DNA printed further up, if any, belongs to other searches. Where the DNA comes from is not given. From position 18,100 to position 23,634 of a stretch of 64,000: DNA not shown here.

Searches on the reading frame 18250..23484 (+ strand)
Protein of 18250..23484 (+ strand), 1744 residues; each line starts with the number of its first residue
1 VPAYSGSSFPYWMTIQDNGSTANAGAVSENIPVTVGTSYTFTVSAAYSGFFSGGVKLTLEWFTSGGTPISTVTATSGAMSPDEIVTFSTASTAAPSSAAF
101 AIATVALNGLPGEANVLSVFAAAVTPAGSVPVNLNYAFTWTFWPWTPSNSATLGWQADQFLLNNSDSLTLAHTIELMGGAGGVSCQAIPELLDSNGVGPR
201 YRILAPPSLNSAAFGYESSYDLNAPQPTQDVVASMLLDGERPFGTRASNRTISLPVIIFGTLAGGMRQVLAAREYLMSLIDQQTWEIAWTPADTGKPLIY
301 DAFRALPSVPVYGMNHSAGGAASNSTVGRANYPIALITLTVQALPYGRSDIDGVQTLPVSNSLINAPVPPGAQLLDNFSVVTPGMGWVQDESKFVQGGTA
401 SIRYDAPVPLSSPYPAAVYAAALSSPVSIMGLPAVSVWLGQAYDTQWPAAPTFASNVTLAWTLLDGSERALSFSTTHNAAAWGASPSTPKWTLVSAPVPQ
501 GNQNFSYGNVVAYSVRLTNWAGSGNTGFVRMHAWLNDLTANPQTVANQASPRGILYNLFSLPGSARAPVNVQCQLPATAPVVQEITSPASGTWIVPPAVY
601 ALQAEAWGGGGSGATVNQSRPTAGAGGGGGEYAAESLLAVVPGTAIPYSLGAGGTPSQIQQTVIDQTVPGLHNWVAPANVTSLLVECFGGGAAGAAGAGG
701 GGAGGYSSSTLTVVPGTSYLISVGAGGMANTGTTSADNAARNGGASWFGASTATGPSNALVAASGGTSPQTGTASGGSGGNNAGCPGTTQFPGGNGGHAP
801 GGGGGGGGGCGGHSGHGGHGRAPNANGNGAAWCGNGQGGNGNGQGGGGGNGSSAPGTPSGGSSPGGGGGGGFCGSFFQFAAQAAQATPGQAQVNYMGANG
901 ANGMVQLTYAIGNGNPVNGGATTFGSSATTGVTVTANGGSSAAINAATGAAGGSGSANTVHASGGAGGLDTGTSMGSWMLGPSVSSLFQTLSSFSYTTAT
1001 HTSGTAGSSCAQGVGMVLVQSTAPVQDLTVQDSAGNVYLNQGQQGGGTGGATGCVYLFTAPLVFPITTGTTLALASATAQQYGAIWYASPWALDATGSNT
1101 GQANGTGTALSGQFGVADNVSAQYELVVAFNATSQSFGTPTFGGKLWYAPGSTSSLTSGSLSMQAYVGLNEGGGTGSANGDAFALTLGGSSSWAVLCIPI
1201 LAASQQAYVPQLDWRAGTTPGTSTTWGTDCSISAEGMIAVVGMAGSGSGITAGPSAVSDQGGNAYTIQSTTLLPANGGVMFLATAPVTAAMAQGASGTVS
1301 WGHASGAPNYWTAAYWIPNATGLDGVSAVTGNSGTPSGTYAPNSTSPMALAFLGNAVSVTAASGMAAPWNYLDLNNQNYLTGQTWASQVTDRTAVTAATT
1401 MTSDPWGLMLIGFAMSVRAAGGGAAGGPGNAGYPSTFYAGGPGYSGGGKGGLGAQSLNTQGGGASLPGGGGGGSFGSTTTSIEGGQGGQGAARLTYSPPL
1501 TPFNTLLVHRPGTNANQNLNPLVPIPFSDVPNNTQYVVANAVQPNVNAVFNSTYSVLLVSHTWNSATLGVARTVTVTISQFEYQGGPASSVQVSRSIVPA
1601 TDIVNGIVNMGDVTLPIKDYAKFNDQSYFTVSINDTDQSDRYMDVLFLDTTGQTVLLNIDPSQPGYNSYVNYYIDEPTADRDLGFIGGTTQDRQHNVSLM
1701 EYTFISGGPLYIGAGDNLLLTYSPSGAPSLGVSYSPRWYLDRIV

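Call 46: search_protein_families(library=phrogs, proteins=[window:18250-23484:+], max_evalue=0.00001)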
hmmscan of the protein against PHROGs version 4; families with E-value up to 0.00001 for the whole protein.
window:18250-23484:+ (1744 aa): 1 family
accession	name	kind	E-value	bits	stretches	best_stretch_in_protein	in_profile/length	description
phrog_863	-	tail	1.6e-06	28.3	1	582-657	400-477/690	tail fiber assembly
